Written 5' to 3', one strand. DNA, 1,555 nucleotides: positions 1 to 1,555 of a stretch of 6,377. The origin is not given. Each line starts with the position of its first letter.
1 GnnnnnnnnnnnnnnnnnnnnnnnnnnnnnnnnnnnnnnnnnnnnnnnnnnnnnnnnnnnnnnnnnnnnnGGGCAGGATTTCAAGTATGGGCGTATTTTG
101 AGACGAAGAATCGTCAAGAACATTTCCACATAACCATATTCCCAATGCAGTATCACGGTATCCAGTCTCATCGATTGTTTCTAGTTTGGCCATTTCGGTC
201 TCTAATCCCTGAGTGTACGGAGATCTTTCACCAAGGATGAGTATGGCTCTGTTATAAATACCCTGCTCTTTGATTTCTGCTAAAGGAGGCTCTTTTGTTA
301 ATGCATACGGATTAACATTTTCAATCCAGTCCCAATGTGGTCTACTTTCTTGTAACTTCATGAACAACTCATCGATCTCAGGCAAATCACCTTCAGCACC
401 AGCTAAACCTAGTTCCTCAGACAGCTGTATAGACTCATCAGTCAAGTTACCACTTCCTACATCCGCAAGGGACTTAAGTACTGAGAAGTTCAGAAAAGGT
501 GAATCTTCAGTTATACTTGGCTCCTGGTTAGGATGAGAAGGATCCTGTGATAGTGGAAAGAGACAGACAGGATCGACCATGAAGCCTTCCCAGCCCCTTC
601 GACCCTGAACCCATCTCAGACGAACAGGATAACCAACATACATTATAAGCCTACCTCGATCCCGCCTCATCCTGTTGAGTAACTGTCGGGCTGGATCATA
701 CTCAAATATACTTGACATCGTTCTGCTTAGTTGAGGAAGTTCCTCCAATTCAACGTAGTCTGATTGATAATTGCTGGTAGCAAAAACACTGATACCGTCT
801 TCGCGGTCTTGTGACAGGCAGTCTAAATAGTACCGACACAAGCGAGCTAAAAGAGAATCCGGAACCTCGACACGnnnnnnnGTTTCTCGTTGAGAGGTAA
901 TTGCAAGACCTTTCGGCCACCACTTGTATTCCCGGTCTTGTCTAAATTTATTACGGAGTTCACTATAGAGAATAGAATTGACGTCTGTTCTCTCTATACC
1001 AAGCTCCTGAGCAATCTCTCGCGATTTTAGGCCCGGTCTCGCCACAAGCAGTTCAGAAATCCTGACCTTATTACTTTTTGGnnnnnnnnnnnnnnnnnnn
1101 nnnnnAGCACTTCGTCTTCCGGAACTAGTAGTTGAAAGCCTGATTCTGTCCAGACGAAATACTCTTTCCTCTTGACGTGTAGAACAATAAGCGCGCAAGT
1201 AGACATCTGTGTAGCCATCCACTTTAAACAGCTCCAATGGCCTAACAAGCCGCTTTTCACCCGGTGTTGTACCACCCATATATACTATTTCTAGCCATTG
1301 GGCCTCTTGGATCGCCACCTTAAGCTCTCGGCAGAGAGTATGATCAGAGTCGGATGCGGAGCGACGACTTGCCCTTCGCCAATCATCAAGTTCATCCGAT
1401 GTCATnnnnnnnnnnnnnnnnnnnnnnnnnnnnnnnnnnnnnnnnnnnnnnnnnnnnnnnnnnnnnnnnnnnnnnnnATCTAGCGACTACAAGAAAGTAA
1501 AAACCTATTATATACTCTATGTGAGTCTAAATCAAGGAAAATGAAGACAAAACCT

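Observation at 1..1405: Hidden N-terminal WYL-wHTH-SF1 helicase fusion, invisible in the ORF track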

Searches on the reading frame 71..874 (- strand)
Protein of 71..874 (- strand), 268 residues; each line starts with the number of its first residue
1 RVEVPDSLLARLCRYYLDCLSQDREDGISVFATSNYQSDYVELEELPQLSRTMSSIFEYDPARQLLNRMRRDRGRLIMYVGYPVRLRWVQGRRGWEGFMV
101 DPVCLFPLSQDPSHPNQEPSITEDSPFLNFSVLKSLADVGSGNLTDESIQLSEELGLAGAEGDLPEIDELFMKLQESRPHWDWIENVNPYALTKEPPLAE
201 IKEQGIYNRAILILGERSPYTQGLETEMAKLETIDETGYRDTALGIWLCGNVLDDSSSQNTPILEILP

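Call 56: predict_structure(alignment_id=A4)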
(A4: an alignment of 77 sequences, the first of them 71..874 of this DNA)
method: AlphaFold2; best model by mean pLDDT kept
length: 268 residues; sequences in the alignment: 77
mean_pLDDT: 82.1   pTM: 0.73
mean pLDDT of the five models: 82.1, 81.2, 81.2, 80.7, 80.0
residues with pLDDT >= 90: 97; 70-90: 122; 50-70: 41; < 50: 8
segments of 3 or more residues with pLDDT < 50: 264-268
pLDDT, mean of each block of 10 residues (from residue 1): 68 75 75 86 91 78 92 86 95 87 92 83 86 76 74 80 79 92 95 95 97 80 73 84 82 60 48
secondary structure, 60 per line:
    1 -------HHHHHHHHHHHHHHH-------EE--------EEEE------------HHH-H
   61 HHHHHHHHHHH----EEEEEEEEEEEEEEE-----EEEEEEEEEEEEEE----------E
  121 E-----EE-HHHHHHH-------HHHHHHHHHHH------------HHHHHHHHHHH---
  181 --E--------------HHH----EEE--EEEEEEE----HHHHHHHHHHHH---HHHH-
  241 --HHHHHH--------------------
elements in order: H8-22 E40-43 H60-71 E76-90 E96-109 H130-136 H144-154 H167-177 E205-207 E210-216 H221-232 H236-239 H243-248

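Call 64: fold_search(model_id=the predicted structure, library=pdb)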
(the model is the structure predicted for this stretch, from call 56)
No match with E <= 0.001 here; weaker rows may still be real.
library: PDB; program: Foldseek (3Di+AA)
matches with E <= 10: 500; with E <= 0.001: 0
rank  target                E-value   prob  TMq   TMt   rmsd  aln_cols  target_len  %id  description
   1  4zjn_C                2.5e-01  0.02  0.10  0.07  29.1       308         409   11  Crystal structure of the bacteriophage G20C portal protein (released 2015-05-27)
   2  8qsy_PD               2.5e-01  0.02  0.09  0.07  29.7       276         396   12  Portal capsid interface of full Haloferax tailed virus 1. (released 2024-10-23)
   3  5ngd_B                3.2e-01  0.02  0.10  0.08  29.5       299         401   12  Crystal structure of the V325G mutant of the bacteriophage G20C portal protein (released 2017-03-29)
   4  3d3o_A                3.4e-01  0.08  0.15  0.20  14.4       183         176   12  Crystal structure of the effector domain of the putative transcriptional regulator IclR from Acinetobacter sp. ADP1 (released 2008-07-08)
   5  7n6g_4E               3.4e-01  0.04  0.10  0.04  25.2       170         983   15  C1 of central pair (released 2022-05-18)
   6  9lw9_A                3.4e-01  0.02  0.09  0.07  32.8       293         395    9  Bacteriophage Mycofy1 proximal head-to-tail interface (C6 symmetry) (released 2025-04-16)
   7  9m6k_A                3.4e-01  0.03  0.13  0.09  33.6       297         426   11  Cryo-EM structure of bacteriophage NF5 portal (released 2025-12-17)
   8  4jkc_A                3.6e-01  0.04  0.12  0.13  14.8       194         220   10  Open and closed forms of T1800E human PRP8 RNase H-like domain with bound Mg ion (released 2013-05-22)
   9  8qsy_PA               4.1e-01  0.01  0.09  0.07  29.6       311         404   11  Portal capsid interface of full Haloferax tailed virus 1. (released 2024-10-23)
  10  5ngd_A                4.6e-01  0.02  0.10  0.08  29.1       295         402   12  Crystal structure of the V325G mutant of the bacteriophage G20C portal protein (released 2017-03-29)
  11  6e09_C                4.9e-01  0.05  0.15  0.16  19.2       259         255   10  Crystal Structure of Helicobacter pylori TlpA Chemoreceptor Ligand Binding Domain (released 2018-09-12)
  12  1ug8_MODEL_1_A        5.2e-01  0.08  0.08  0.22  15.0        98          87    6  NMR structure of the R3H domain from Poly(A)-specific Ribonuclease (released 2004-08-17)
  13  6njy_A                5.2e-01  0.02  0.11  0.12  17.3       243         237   10  Type IV CRISPR associated RNA endonuclease Cas6 - apo form (released 2019-07-10)
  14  6qjt                  5.5e-01  0.02  0.13  0.09  29.5       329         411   10  Thermophage P23-45 in situ procapsid portal protein (released 2020-03-25)
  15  8qsy_PI               5.5e-01  0.01  0.09  0.07  29.9       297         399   11  Portal capsid interface of full Haloferax tailed virus 1. (released 2024-10-23)
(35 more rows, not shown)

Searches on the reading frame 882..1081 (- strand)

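Call 36: search_solved_structures(query=A3, max_evalue=1, show_alignments=4)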
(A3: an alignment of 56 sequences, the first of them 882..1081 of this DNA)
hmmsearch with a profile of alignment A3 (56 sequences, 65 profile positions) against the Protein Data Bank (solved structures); distinct sequences matched with E-value up to 1: 50.
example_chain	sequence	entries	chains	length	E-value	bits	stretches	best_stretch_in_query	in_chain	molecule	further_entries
8vd6_A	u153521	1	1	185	9.9e-08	34.6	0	4-34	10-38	CAP REPEAT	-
4hob_A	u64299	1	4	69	1.5e-07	34.1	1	3-40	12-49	Putative uncharacterized protein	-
4wcg_A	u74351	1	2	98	3.4e-07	32.9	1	3-40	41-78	ORF112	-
4kmf_A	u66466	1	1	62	9e-06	28.3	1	3-43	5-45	Interferon-inducible and double-stranded-dependent eIF-2kinase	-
2rvc_A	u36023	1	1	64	9.7e-06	28.2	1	3-43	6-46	Interferon-inducible and double-stranded-dependent eIF-2kinase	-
7c0i_A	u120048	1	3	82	0.0001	25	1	5-60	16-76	Double-stranded RNA-binding protein,Double-stranded RNA-specific adenosine deaminase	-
1oyi_A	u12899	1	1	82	0.0002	24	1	5-47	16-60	double-stranded RNA-binding protein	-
8i9j_B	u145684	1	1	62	0.00027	23.6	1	5-45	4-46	RNA-binding protein E3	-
4lb5_A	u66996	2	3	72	0.00067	22.3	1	2-40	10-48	Protein kinase containing Z-DNA binding domains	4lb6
5j6x_A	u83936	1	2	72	0.00071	22.3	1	2-40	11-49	Z-DNA binding protein kinase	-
5zu1_A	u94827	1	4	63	0.0019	20.9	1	3-44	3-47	Double-stranded RNA-specific adenosine deaminase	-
3irq_D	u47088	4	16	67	0.0022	20.7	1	3-44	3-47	Double-stranded RNA-specific adenosine deaminase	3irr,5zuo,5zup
2acj_A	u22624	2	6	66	0.0024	20.6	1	4-44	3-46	Double-stranded RNA-specific adenosine deaminase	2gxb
1qgp_A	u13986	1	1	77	0.0034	20.1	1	3-44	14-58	PROTEIN (DOUBLE STRANDED RNA ADENOSINE DEAMINASE)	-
1qbj_A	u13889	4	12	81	0.0038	19.9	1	3-44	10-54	PROTEIN (DOUBLE-STRANDED RNA SPECIFIC ADENOSINE DEAMINASE (ADAR1)) | Double-stranded RNA-specific adenosine deaminase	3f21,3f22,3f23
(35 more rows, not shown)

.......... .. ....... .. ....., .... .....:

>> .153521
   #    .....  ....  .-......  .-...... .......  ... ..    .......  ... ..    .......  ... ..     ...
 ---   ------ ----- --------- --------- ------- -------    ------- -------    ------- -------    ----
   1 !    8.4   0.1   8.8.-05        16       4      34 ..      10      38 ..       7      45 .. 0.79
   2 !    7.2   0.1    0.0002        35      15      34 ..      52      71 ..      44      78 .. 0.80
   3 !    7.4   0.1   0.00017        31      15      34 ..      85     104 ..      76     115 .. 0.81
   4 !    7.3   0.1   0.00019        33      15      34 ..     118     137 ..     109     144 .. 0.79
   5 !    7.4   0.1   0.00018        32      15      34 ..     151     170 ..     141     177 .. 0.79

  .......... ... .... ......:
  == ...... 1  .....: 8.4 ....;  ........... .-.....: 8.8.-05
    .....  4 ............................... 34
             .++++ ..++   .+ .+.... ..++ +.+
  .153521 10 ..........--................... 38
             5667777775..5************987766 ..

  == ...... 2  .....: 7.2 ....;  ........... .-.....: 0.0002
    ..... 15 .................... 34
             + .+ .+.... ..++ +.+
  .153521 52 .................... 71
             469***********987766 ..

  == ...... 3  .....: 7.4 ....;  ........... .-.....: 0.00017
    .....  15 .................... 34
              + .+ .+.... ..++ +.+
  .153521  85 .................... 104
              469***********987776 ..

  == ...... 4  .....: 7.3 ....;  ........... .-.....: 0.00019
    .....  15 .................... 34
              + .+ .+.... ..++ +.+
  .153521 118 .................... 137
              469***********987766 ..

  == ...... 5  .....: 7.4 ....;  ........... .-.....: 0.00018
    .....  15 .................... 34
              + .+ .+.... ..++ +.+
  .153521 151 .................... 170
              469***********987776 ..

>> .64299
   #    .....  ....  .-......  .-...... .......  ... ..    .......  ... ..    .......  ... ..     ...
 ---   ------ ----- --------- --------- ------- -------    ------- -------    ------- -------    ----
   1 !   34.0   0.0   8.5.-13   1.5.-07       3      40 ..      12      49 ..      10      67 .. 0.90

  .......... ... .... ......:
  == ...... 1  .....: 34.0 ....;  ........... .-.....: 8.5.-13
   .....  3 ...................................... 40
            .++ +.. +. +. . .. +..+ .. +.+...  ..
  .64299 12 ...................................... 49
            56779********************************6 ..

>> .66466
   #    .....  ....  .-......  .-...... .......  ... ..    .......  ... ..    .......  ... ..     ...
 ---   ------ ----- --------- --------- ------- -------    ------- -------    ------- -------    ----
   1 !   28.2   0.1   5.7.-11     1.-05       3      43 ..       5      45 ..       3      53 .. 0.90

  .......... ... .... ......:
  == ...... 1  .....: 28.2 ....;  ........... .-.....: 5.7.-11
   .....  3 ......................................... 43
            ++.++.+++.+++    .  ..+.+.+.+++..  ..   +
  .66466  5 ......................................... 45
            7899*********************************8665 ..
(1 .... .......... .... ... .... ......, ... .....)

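Call 37: search_protein_families(library=pfam, alignment_id=A3, max_evalue=1)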
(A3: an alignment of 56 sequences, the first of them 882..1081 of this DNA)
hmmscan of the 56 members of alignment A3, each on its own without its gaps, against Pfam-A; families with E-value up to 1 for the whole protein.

A. member 1, window:882-1081:- (66 aa): 6 families
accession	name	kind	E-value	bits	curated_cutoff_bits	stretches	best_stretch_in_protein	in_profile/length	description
PF01978.25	TrmB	-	0.0057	16.9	25.6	1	11-39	16-44/68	Sugar-specific transcriptional regulator TrmB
PF13412.12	HTH_24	-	0.0093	16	21.9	1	6-37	6-37/48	Winged helix-turn-helix DNA-binding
PF21476.4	PF0610-like_N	-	0.018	15.7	33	1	7-38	5-35/50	PF0610-like, N-terminal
PF08281.18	Sigma70_r4_2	-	0.055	13.6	25.7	1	17-38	26-47/54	Sigma-70, region 4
PF12802.13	MarR_2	-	0.11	13.1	27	1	12-38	14-41/61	MarR family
PF08221.17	HTH_9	-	0.16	12.6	23.4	1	7-40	17-50/62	RNA polymerase III subunit RPC82 helix-turn-helix domain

B. families by the number of members that match (of 56 scanned): 82 families (the first 25 are shown)
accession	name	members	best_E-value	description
PF13412.12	HTH_24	48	5.3e-09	Winged helix-turn-helix DNA-binding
PF12802.13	MarR_2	34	2.7e-05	MarR family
PF01047.28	MarR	34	0.00031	MarR family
PF01978.25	TrmB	28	4.9e-05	Sugar-specific transcriptional regulator TrmB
PF02295.23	z-alpha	26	2.2e-06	Adenosine deaminase z-alpha domain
PF21476.4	PF0610-like_N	23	0.00015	PF0610-like, N-terminal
PF09339.16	HTH_IclR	23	0.00051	IclR helix-turn-helix domain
PF22083.2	I-HmuI_NUMOD-like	19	4.1e-05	DNA endonuclease I-HmuI-like, NUMOD-like domain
PF08281.18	Sigma70_r4_2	19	0.0017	Sigma-70, region 4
PF08279.18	HTH_11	18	2.2e-05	HTH domain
PF13384.12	HTH_23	18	0.00014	Homeodomain-like domain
PF13404.12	HTH_AsnC-type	17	1.1e-05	AsnC-type helix-turn-helix domain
PF00196.25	GerE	12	0.039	Bacterial regulatory proteins, luxR family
PF20317.4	HTH_60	10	0.0034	Helix-turn-helix domain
PF01022.26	HTH_5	10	0.012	Bacterial regulatory protein, arsR family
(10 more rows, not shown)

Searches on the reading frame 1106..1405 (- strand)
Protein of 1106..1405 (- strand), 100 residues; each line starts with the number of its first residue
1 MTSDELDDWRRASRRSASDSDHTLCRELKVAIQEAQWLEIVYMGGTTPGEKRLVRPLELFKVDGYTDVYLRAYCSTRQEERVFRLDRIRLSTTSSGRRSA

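Call 60: search_solved_structures(query=window:1106-1405:-, max_evalue=1, show_alignments=4)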
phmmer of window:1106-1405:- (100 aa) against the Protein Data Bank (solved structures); distinct sequences matched with E-value up to 1: 12.
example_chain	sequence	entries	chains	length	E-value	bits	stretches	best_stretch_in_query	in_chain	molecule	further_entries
8bnv_A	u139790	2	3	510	4.1e-05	26.9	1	28-88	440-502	AAA family ATPase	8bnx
8bns_A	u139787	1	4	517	0.0013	22.1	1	28-88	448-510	AAA ATPase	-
6sj9_A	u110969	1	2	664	0.011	19.1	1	29-90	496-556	Proteasome accessory factor B/C (PafBC)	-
7u02_B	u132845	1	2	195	0.02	18.3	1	21-88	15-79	WYL domain-containing protein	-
7tzv_A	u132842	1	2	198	0.02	18.3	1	21-88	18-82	WYL domain-containing protein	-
7tb5_A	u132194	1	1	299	0.03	17.7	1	30-90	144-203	WYL domain-containing protein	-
9cu3_B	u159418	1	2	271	0.032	17.6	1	21-88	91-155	WYL domain-containing protein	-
9pfq_Q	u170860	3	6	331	0.046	17.1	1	21-88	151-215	WYL domain-containing protein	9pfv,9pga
8tp8_A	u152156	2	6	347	0.05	17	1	21-88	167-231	DeoR-family transcriptional regulator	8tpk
6c5i_H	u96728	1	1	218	0.49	13.8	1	35-92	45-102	Fab IgG1 Heavy Chain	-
6c5h_H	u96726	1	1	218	0.49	13.8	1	35-92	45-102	Fab Heavy Chain (IgG1)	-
7p5x_AX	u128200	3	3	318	0.71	13.3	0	27-88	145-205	PafC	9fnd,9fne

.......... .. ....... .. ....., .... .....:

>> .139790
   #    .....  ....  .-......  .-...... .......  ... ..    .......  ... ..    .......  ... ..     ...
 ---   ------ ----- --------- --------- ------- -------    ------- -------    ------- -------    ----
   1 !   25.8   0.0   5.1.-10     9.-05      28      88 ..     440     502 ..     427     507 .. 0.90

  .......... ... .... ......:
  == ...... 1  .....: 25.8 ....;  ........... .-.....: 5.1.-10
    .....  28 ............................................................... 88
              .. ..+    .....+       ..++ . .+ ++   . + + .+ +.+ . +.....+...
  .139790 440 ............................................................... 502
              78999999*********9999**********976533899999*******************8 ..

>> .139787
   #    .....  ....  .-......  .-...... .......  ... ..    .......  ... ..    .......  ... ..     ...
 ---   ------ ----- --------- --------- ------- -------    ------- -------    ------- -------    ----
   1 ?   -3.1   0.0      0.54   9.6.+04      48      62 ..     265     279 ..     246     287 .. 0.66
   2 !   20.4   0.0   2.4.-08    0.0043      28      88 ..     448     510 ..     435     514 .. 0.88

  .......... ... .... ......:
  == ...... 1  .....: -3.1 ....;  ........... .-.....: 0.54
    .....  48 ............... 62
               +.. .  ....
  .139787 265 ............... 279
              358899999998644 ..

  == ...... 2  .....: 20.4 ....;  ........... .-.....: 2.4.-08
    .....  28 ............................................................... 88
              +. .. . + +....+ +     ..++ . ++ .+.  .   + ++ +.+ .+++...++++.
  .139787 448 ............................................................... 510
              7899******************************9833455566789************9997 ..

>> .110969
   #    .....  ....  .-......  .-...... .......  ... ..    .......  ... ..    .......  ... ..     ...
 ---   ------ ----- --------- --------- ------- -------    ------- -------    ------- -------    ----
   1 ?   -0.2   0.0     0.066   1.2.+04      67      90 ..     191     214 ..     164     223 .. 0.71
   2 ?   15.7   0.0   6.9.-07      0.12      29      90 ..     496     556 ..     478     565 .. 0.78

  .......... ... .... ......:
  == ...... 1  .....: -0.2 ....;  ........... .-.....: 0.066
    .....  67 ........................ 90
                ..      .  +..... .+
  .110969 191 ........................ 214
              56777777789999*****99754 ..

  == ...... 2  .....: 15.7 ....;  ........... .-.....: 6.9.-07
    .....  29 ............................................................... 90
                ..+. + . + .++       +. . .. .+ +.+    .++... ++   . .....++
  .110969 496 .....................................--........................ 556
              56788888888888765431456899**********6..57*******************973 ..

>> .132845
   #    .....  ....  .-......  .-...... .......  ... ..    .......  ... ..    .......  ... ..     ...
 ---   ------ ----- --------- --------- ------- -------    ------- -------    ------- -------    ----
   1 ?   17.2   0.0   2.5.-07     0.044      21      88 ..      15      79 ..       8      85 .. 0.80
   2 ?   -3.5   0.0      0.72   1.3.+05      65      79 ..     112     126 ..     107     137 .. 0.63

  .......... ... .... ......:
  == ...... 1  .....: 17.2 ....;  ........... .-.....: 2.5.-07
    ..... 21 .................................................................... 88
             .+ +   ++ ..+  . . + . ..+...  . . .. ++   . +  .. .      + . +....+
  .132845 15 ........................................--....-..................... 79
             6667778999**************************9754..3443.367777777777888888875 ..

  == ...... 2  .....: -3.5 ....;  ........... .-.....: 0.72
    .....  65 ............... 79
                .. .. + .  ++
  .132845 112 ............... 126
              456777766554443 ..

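Call 89: find_homologous_proteins(query=window:1106-1405:-, lengths=longer, max_evalue=0.001)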
Query window:1106-1405:- (100 aa): 5 proteins with E <= 0.001 among 357 candidates. Only proteins of 176 to 2000 residues were searched; long proteins share words by chance and can crowd out relatives, so finding none is weak evidence.
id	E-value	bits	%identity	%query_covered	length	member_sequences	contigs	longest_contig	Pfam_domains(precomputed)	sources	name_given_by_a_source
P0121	5.9e-58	211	100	100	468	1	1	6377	PF13280.13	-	-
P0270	2.2e-49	183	86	97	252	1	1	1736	PF13280.13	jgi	jgi:hypothetical protein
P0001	1.5e-45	171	84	97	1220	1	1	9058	PF04480.19,PF13087.13,PF13086.13,PF01443.25,PF13604.13,PF13245.13,PF13280.13,PF18741.8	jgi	jgi:very-short-patch-repair endonuclease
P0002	2.4e-36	141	73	90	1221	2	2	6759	PF04480.19,PF13087.13,PF13086.13,PF01443.25,PF13604.13,PF13245.13,PF13280.13,PF18741.8,PF09848.16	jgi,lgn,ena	-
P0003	2.0e-30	122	61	99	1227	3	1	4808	PF04480.19,PF13087.13,PF13086.13,PF01443.25,PF13604.13,PF13245.13,PF13280.13,PF18741.8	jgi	-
